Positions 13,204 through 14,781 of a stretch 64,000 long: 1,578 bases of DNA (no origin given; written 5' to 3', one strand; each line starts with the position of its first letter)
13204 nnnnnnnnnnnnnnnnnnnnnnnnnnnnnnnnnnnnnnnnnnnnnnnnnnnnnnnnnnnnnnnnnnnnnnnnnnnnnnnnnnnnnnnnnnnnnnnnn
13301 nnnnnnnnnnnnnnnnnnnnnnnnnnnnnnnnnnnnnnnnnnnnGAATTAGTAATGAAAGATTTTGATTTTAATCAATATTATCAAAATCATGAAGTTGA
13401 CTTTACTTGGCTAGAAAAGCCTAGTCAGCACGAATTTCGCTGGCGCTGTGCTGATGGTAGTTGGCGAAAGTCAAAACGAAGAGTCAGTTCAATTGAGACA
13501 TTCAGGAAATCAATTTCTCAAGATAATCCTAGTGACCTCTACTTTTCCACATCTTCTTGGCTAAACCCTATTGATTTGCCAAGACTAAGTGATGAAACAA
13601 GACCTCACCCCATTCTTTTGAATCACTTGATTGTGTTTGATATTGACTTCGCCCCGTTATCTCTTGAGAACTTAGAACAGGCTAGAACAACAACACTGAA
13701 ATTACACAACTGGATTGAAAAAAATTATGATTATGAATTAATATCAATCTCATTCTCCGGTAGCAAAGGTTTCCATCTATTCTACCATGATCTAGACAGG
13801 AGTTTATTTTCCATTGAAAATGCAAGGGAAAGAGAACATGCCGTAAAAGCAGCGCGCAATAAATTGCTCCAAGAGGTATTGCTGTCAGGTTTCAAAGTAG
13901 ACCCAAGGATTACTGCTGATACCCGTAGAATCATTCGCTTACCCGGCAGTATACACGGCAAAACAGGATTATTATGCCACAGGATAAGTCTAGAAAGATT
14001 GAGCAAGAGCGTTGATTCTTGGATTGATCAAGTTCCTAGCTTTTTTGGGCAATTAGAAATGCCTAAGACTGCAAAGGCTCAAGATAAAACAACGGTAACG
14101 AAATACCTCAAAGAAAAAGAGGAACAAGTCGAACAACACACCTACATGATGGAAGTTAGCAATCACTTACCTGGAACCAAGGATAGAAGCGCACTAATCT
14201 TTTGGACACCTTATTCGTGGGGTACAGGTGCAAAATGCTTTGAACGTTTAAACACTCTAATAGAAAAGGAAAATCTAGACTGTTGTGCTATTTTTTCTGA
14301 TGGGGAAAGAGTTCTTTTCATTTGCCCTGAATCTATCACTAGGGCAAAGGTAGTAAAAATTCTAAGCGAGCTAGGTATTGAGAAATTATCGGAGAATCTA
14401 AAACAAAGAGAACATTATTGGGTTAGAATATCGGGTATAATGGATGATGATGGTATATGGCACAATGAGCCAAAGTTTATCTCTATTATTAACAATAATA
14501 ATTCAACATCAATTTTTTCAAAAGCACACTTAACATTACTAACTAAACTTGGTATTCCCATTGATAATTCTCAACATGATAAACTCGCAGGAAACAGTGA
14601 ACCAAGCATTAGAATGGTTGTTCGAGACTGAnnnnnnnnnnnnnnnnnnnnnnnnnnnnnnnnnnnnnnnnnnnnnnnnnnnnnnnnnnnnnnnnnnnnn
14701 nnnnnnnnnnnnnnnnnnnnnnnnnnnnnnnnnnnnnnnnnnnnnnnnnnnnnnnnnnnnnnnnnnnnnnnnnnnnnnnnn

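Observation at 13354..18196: Seamlessly inserted low-GC island encoding a PrimPol, a Zn-ribbon membrane protein and a DExH SF2 helicase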

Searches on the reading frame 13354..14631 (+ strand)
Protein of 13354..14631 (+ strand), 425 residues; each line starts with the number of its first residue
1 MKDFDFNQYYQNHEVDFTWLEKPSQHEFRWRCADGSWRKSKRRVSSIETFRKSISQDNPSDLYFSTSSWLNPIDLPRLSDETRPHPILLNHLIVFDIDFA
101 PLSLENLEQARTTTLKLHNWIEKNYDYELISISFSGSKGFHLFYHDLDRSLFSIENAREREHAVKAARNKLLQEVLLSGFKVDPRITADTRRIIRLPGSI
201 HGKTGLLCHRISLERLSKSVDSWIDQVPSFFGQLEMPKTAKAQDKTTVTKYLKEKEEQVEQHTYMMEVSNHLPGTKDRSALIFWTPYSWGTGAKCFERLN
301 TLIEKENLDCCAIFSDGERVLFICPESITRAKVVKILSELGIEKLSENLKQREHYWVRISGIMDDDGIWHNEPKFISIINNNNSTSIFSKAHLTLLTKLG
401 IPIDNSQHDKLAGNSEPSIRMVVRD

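Call 7: search_protein_families(library=pfam, proteins=[window:13354-14631:+], max_evalue=0.1)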
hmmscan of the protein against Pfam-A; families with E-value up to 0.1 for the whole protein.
window:13354-14631:+ (425 aa): 2 families
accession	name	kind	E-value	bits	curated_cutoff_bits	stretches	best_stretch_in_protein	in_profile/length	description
PF01896.25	DNA_primase_S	-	1.1e-08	36.1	26.8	1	95-211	1-161/163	DNA primase small subunit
PF04947.19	Pox_VLTF3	-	0.027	14.6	25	0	294-351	32-74/168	Poxvirus Late Transcription Factor VLTF3 like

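Call 8: search_protein_families(library=padloc, proteins=[window:13354-14631:+], max_evalue=0.1)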
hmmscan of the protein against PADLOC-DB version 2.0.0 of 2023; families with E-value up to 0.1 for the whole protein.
window:13354-14631:+ (425 aa): 0 families

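Call 9: search_protein_families(library=phrogs, proteins=[window:13354-14631:+], max_evalue=0.1)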
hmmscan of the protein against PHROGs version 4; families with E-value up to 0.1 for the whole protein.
window:13354-14631:+ (425 aa): 3 families
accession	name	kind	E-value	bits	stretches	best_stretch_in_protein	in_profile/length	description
phrog_16345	-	DNA, RNA and nucleotide metabolism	3.7e-07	29.5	1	102-271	72-238/972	primase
phrog_18685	-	unknown function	2.8e-05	23.2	1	95-227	73-197/1028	-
phrog_20179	-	unknown function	0.022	15.2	1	121-190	105-173/263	-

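Call 11: find_homologous_proteins(query=window:13354-14631:+)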
Query window:13354-14631:+ (425 aa): 458 proteins with E <= 0.001 among 3584 candidates; the best 120 are listed.
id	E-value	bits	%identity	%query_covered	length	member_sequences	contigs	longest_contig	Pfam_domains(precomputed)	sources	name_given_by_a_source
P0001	3.9e-286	966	98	100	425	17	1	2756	PF01896.26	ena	-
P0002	1.2e-285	965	98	100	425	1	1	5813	PF01896.26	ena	-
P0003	2.8e-282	954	97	100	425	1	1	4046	PF01896.26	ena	-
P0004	3.9e-279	943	95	100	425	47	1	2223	PF01896.26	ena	-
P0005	1.7e-278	941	96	100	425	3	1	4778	PF01896.26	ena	-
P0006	2.6e-278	940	96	100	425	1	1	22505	PF01896.26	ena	-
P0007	5.0e-275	930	95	100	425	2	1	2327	PF01896.26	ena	-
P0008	2.6e-272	921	94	100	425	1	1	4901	PF01896.26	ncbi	-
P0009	4.9e-272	920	94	100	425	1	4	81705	PF01896.26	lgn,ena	-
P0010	1.1e-271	919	93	100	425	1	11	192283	PF01896.26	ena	-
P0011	1.2e-271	918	93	100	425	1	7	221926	PF01896.26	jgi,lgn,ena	-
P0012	3.8e-271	917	93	100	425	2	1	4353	PF01896.26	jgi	-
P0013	4.5e-271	917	93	100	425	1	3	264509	PF01896.26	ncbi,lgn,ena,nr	ncbi:MAG: hypothetical protein ISR23_00880 [Candidatus Poseidoniaceae archaeon]|nr:hypothetical prot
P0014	2.7e-270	914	92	100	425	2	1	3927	PF01896.26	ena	-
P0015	3.0e-270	914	93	100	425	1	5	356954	PF01896.26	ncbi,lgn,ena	-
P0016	9.5e-270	912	93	100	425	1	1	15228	PF01896.26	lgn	-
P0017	1.1e-269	912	92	100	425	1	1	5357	PF01896.26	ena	-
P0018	4.9e-267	903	91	100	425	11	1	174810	PF01896.26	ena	-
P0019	3.6e-263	891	93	97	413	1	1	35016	PF01896.26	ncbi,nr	ncbi:MAG: hypothetical protein ISP82_05190, partial [Candidatus Poseidoniaceae archaeon]|nr:hypothet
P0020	1.1e-262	889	90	100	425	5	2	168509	PF01896.26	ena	-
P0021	6.9e-261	883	89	100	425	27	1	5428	PF01896.26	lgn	-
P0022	2.1e-258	875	88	100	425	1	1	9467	PF01896.26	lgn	-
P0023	5.8e-258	873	88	100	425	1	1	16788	PF01896.26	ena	-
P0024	6.7e-258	873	88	100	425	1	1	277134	PF01896.26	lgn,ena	-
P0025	1.2e-255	866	87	100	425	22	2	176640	PF01896.26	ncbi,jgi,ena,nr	ncbi:MAG: hypothetical protein HN689_04230 [Euryarchaeota archaeon]|nr:hypothetical protein [Euryarc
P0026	9.0e-245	830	82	100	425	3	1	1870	PF01896.26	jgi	jgi:DNA primase catalytic subunit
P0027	1.1e-244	830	83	100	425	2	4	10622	PF01896.26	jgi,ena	-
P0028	5.2e-244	827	82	100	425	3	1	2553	PF01896.26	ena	-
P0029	2.5e-240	815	81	100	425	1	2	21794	PF01896.26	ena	-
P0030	4.6e-240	814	81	100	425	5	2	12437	PF01896.26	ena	-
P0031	1.0e-239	813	81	100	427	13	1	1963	PF01896.26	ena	-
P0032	2.3e-238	809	80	100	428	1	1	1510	PF01896.26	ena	-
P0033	2.6e-238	809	80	100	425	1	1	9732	PF01896.26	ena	-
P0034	3.4e-238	808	80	100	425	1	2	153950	PF01896.26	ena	-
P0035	4.1e-238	808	80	100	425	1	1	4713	PF01896.26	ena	-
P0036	7.1e-238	807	80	100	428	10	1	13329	PF01896.26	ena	-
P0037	9.3e-238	807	80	100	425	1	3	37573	PF01896.26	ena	-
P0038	1.1e-237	807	81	100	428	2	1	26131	PF01896.26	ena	-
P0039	1.7e-237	806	80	100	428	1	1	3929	PF01896.26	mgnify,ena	mgnify:FL=1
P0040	1.8e-237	806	80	100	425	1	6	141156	PF01896.26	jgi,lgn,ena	-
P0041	4.2e-237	805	80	100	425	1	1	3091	PF01896.26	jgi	-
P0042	5.7e-237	804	80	100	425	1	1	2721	PF01896.26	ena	-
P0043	6.6e-237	804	80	100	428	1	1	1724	PF01896.26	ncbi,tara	tara:strand:- start:386 stop:1672 length:1287 start_codon:yes stop_codon:yes gene_type:complete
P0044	9.9e-237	803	80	100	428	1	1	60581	PF01896.26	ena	-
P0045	1.2e-236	803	80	100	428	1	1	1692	PF01896.26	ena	-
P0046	1.2e-236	803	80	100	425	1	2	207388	PF01896.26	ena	-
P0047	3.4e-236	802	80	100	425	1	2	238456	PF01896.26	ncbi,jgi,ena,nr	ncbi:MAG: hypothetical protein DWB99_07495 [Candidatus Poseidoniales archaeon]|nr:MAG: hypothetical 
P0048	4.9e-236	801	80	100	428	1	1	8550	PF01896.26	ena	-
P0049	2.0e-235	799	80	100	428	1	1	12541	PF01896.26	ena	-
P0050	3.2e-235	798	80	100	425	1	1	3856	PF01896.26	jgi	-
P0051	3.6e-235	798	80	100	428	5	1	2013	PF01896.26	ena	-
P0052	1.5e-234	796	79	100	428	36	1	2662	PF01896.26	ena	-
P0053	6.3e-234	794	79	100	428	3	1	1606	PF01896.26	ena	-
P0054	5.1e-233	791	79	100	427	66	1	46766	PF01896.26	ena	-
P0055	6.5e-233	791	78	100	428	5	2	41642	PF01896.26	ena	-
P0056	2.8e-232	789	79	100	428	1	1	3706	PF01896.26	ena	-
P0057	5.2e-232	788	79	100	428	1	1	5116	PF01896.26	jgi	jgi:DNA primase catalytic subunit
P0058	4.0e-231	785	79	100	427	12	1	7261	PF01896.26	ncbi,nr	ncbi:MAG: hypothetical protein HON16_00115 [Euryarchaeota archaeon]|nr:hypothetical protein [Euryarc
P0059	8.2e-231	784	78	100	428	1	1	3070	PF01896.26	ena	-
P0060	4.8e-230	781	78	100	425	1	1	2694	PF01896.26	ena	-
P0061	1.0e-228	777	78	100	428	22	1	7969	PF01896.26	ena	-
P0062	5.9e-228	775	77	100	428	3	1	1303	PF01896.26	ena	-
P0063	1.3e-227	773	78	100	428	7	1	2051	PF01896.26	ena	-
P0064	1.0e-226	771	78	100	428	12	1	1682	PF01896.26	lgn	-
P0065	1.6e-226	770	76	100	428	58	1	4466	PF01896.26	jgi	-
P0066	4.5e-224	762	76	100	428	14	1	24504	PF01896.26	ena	-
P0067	2.7e-214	730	90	84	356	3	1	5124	PF01896.26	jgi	jgi:hypothetical protein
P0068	6.0e-214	728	73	100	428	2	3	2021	PF01896.26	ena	-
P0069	2.2e-212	723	73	100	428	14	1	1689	PF01896.26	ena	-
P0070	3.1e-212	723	72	100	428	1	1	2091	PF01896.26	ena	-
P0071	4.3e-212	722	72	100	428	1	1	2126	PF01896.26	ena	-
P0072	1.4e-211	721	72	100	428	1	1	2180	PF01896.26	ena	-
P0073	2.2e-211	720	72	100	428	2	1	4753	PF01896.26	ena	-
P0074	2.5e-211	720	72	100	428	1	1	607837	PF01896.26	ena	-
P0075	4.4e-211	719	72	100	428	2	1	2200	PF01896.26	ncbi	-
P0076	6.5e-211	718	71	100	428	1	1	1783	PF01896.26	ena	-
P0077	6.5e-211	718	70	100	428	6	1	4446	PF01896.26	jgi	-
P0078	6.7e-211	718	71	100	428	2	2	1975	PF01896.26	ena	-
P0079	6.9e-211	718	72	100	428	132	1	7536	PF01896.26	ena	-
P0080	8.7e-211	718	71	100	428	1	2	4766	PF01896.26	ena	-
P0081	1.3e-210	717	72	100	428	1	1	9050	PF01896.26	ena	-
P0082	4.8e-210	716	72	100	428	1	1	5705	PF01896.26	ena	-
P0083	5.2e-210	715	71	100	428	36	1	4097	PF01896.26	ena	-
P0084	6.0e-210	715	71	100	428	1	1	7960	PF01896.26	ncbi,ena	-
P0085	7.4e-210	715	71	100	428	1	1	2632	PF01896.26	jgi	jgi:DNA primase catalytic subunit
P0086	8.3e-210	715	71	100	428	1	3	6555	PF01896.26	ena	-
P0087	8.4e-210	715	72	100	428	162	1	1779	PF01896.26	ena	-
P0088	8.4e-210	715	71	100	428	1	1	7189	PF01896.26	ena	-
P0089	8.4e-210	715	71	100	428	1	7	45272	PF01896.26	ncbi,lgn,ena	-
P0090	9.0e-210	715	71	100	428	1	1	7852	PF01896.26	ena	-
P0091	1.2e-209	714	71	100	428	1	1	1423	PF01896.26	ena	-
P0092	1.7e-209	714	72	100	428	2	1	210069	PF01896.26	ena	-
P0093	1.9e-209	714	71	100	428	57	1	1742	PF01896.26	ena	-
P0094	2.3e-209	713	73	100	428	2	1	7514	PF01896.26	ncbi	-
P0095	2.6e-209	713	71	100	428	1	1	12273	PF01896.26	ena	-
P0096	2.9e-209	713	72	100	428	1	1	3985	PF01896.26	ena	-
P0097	3.3e-209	713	72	100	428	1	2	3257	PF01896.26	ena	-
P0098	3.3e-209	713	70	100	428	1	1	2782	PF01896.26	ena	-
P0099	4.2e-209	712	70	100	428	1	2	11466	PF01896.26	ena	-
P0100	5.7e-209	712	71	100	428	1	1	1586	PF01896.26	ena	-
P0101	9.6e-209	711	70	100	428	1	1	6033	PF01896.26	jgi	-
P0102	1.5e-208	711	71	100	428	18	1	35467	PF01896.26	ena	-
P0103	3.7e-208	709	70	100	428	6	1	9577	PF01896.26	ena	-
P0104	4.2e-208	709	70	100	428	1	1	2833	PF01896.26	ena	-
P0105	6.0e-208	709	70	100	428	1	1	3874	PF01896.26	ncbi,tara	tara:strand:- start:1095 stop:2381 length:1287 start_codon:yes stop_codon:yes gene_type:complete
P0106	6.1e-208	709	70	100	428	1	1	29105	PF01896.26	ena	-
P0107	1.5e-207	707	72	100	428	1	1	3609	PF01896.26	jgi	-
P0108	2.1e-207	707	71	100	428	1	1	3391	PF01896.26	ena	-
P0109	8.9e-207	705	71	100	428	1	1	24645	PF01896.26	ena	-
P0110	1.8e-206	704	71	100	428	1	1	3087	PF01896.26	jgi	-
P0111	2.8e-206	703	71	100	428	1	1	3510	PF01896.26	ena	-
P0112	5.2e-206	702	71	100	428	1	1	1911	PF01896.26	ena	-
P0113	6.4e-206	702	70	100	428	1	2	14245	PF01896.26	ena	-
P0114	7.5e-206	702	69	100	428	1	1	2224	PF01896.26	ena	-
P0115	1.1e-205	701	70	100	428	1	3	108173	PF01896.26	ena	-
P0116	2.8e-205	700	70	100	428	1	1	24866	PF01896.26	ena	-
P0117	4.6e-204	696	68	100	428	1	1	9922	PF01896.26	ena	-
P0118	5.2e-204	696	68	100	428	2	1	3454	PF01896.26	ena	-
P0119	5.9e-204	696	68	100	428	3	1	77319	PF01896.26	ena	-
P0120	1.9e-201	687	69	100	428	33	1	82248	PF01896.26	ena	-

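Call 12: find_encoding_contigs(protein=P0047, flank=10000, max_places=2)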
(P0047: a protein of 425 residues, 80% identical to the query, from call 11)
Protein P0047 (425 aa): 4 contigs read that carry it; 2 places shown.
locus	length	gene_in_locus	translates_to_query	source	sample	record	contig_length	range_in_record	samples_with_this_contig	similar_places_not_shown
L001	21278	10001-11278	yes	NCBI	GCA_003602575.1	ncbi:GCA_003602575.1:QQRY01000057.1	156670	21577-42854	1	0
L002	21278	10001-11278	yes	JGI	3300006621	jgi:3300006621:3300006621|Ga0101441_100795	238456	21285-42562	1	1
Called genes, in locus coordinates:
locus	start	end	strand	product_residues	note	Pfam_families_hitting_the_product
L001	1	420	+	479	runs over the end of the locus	PF13367:PrsW-protease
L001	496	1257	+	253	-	PF01940:DUF92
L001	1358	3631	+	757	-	-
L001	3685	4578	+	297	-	-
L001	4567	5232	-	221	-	PF00121:TIM, PF01070:FMN_dh (weak), PF05690:ThiG (weak)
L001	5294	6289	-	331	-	PF00483:NTP_transferase, PF12804:NTP_transf_3 (weak), PF24894:Hexapep_GlmU, PF25084:LbH_EIF2B, PF25087:GMPPB_C, PF00132:Hexapep (faint)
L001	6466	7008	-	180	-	PF00578:AhpC-TSA, PF08534:Redoxin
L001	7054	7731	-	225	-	-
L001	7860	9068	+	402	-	PF08442:ATP-grasp_2, PF24948:Citrate_synth_N, PF00549:Ligase_CoA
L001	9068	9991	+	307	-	PF02629:CoA_binding, PF00549:Ligase_CoA, PF13607:Succ_CoA_lig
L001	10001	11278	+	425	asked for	PF01896:DNA_primase_S (weak)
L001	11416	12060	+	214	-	-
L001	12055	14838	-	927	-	PF00270:DEAD (faint), PF04851:ResIII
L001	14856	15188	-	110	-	-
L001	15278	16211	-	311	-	PF13240:Zn_Ribbon_1 (weak)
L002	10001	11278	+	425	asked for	PF01896:DNA_primase_S (weak)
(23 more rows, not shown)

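Call 13: find_encoding_contigs(protein=P0074, flank=10000, max_places=2)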
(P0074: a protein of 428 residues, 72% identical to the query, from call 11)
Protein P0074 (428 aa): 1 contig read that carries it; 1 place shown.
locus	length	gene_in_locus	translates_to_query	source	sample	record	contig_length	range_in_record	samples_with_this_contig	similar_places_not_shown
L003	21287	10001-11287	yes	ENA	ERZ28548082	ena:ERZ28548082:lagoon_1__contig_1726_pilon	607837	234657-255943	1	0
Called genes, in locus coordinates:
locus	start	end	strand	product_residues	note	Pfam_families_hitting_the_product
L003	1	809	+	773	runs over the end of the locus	-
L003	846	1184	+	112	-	-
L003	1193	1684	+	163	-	-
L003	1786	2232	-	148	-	-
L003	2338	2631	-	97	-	-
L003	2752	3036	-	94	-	-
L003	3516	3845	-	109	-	-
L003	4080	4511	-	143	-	-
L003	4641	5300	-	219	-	PF00121:TIM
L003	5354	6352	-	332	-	PF00483:NTP_transferase, PF12804:NTP_transf_3 (weak), PF24894:Hexapep_GlmU, PF07959:Fucose_pyrophosphorylase (weak), PF25084:LbH_EIF2B, PF25087:GMPPB_C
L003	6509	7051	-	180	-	PF00578:AhpC-TSA, PF08534:Redoxin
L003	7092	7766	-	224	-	-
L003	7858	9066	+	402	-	PF08442:ATP-grasp_2, PF24948:Citrate_synth_N, PF00549:Ligase_CoA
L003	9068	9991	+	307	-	PF02629:CoA_binding, PF00549:Ligase_CoA, PF13607:Succ_CoA_lig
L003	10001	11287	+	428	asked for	PF01896:DNA_primase_S (weak)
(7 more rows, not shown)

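Call 14: find_encoding_contigs(protein=P0120, flank=10000, max_places=2)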
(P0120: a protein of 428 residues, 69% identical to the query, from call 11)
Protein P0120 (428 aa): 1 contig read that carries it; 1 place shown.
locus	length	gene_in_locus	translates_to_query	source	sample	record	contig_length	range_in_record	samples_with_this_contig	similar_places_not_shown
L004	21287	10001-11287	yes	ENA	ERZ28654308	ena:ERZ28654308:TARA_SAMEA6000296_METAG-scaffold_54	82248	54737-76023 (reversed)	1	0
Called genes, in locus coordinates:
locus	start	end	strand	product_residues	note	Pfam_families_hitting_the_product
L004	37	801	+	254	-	PF01940:DUF92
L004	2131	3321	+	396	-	-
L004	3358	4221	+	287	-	-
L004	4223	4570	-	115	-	PF07366:SnoaL (faint), PF12680:SnoaL_2, PF14534:DUF4440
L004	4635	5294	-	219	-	PF00121:TIM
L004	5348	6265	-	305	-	PF00483:NTP_transferase, PF25087:GMPPB_C, PF24894:Hexapep_GlmU, PF25084:LbH_EIF2B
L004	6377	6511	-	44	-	-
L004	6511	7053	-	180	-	PF00578:AhpC-TSA, PF08534:Redoxin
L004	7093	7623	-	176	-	-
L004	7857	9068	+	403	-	PF08442:ATP-grasp_2, PF24948:Citrate_synth_N, PF00549:Ligase_CoA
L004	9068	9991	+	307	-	PF02629:CoA_binding, PF00549:Ligase_CoA, PF13607:Succ_CoA_lig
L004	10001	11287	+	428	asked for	PF01896:DNA_primase_S (faint)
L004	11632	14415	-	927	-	PF00270:DEAD (faint), PF04851:ResIII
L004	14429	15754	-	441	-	PF12773:DZR (faint), PF13240:Zn_Ribbon_1 (faint), PF13248:Zn_ribbon_3 (faint)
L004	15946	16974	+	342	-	PF00494:SQS_PSY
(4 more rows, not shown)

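Call 16: find_encoding_contigs(protein=P0013, flank=10000, max_places=2)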
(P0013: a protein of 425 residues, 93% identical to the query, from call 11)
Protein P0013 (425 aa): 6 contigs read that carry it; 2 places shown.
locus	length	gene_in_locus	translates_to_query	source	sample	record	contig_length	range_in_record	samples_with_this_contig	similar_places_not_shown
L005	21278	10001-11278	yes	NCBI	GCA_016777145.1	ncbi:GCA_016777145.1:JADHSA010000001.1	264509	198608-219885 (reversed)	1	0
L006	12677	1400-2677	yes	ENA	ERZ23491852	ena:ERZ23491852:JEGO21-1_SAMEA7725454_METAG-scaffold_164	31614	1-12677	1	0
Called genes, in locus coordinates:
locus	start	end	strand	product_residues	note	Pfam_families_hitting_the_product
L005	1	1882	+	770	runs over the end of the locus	-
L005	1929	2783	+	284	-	-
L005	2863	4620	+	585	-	PF07719:TPR_2 (faint), PF00515:TPR_1 (faint)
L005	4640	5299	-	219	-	PF00121:TIM, PF05690:ThiG (faint)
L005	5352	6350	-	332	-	PF00483:NTP_transferase, PF12804:NTP_transf_3 (weak), PF24894:Hexapep_GlmU, PF25084:LbH_EIF2B, PF25087:GMPPB_C, PF00132:Hexapep (faint)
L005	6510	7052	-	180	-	PF00578:AhpC-TSA, PF08534:Redoxin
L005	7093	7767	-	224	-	-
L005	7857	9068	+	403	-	PF08442:ATP-grasp_2, PF24948:Citrate_synth_N, PF00549:Ligase_CoA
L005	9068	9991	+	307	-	PF02629:CoA_binding, PF00549:Ligase_CoA, PF13607:Succ_CoA_lig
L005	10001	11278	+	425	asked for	PF01896:DNA_primase_S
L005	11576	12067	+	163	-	-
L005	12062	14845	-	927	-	PF00270:DEAD (faint), PF04851:ResIII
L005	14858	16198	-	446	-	PF12773:DZR (faint), PF13240:Zn_Ribbon_1 (weak), PF13248:Zn_ribbon_3 (faint)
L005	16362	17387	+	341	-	PF00494:SQS_PSY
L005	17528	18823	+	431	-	PF00494:SQS_PSY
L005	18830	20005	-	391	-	PF02771:Acyl-CoA_dh_N, PF02770:Acyl-CoA_dh_M, PF00441:Acyl-CoA_dh_1, PF08028:Acyl-CoA_dh_2 (weak)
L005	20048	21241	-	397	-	-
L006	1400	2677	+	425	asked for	PF01896:DNA_primase_S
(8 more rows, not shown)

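Call 17: find_encoding_contigs(protein=P0024, flank=10000, max_places=2)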
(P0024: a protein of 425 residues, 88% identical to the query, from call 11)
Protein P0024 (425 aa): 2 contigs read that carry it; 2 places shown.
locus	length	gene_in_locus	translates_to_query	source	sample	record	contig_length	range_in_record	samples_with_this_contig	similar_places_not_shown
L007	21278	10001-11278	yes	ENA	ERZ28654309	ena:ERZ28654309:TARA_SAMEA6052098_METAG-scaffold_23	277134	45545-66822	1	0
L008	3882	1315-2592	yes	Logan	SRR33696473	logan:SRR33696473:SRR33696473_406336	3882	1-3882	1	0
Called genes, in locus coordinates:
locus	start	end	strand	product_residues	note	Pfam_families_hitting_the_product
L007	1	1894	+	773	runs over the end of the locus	-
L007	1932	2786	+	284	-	-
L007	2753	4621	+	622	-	PF07719:TPR_2 (faint), PF13428:TPR_14 (faint), PF00515:TPR_1 (faint), PF13181:TPR_8 (faint)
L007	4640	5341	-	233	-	PF00121:TIM, PF05690:ThiG (faint)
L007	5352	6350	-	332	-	PF00483:NTP_transferase, PF12804:NTP_transf_3 (weak), PF24894:Hexapep_GlmU, PF25084:LbH_EIF2B (weak), PF25087:GMPPB_C, PF00132:Hexapep (weak)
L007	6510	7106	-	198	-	PF00578:AhpC-TSA, PF08534:Redoxin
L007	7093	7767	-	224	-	-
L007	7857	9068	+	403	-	PF08442:ATP-grasp_2, PF13549:ATP-grasp_5 (faint), PF24948:Citrate_synth_N, PF00549:Ligase_CoA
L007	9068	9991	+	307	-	PF02629:CoA_binding, PF00549:Ligase_CoA, PF13607:Succ_CoA_lig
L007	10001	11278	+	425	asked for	PF01896:DNA_primase_S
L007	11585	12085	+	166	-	-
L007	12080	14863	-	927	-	PF00270:DEAD (faint), PF04851:ResIII, PF18766:SWI2_SNF2 (faint)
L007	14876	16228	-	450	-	PF12773:DZR (faint), PF13240:Zn_Ribbon_1 (weak), PF13248:Zn_ribbon_3 (faint)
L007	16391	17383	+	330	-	PF00494:SQS_PSY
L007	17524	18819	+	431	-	PF00494:SQS_PSY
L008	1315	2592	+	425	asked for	PF01896:DNA_primase_S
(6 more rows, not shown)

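Call 18: find_encoding_contigs(protein=P0006, flank=10000, max_places=2)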
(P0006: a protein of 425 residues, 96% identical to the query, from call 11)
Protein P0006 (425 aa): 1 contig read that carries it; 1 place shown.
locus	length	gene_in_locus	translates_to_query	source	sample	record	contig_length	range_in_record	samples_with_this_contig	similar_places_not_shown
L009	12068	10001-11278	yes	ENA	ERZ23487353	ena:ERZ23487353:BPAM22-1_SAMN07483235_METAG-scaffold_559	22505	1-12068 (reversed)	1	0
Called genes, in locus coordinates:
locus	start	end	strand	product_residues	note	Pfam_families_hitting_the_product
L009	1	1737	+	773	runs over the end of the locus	-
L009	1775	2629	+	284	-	-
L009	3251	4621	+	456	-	PF00515:TPR_1 (faint), PF07719:TPR_2 (faint)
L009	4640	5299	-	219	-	PF00121:TIM, PF05690:ThiG (faint)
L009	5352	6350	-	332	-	PF00483:NTP_transferase, PF12804:NTP_transf_3 (weak), PF25087:GMPPB_C, PF24894:Hexapep_GlmU, PF25084:LbH_EIF2B, PF00132:Hexapep (faint)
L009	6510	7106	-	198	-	PF00578:AhpC-TSA, PF08534:Redoxin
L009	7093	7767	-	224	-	-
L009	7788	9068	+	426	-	PF08442:ATP-grasp_2, PF24948:Citrate_synth_N, PF00549:Ligase_CoA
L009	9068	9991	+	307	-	PF02629:CoA_binding, PF00549:Ligase_CoA, PF13607:Succ_CoA_lig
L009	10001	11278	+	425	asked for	PF01896:DNA_primase_S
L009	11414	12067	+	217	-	?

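Call 21: find_encoding_contigs(protein=P0002, flank=10000, max_places=3)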
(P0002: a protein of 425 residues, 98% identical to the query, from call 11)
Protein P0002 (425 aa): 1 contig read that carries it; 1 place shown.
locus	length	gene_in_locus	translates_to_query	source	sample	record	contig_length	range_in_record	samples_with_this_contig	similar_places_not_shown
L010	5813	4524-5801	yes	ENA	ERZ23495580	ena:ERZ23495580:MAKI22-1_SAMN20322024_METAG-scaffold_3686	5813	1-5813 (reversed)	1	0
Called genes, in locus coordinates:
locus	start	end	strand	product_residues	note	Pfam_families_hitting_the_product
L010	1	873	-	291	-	?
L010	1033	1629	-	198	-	PF00578:AhpC-TSA, PF08534:Redoxin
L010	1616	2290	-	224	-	-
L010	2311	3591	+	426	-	PF08442:ATP-grasp_2, PF24948:Citrate_synth_N, PF00549:Ligase_CoA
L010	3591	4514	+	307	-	PF02629:CoA_binding, PF00549:Ligase_CoA, PF13607:Succ_CoA_lig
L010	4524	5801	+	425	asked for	PF01896:DNA_primase_S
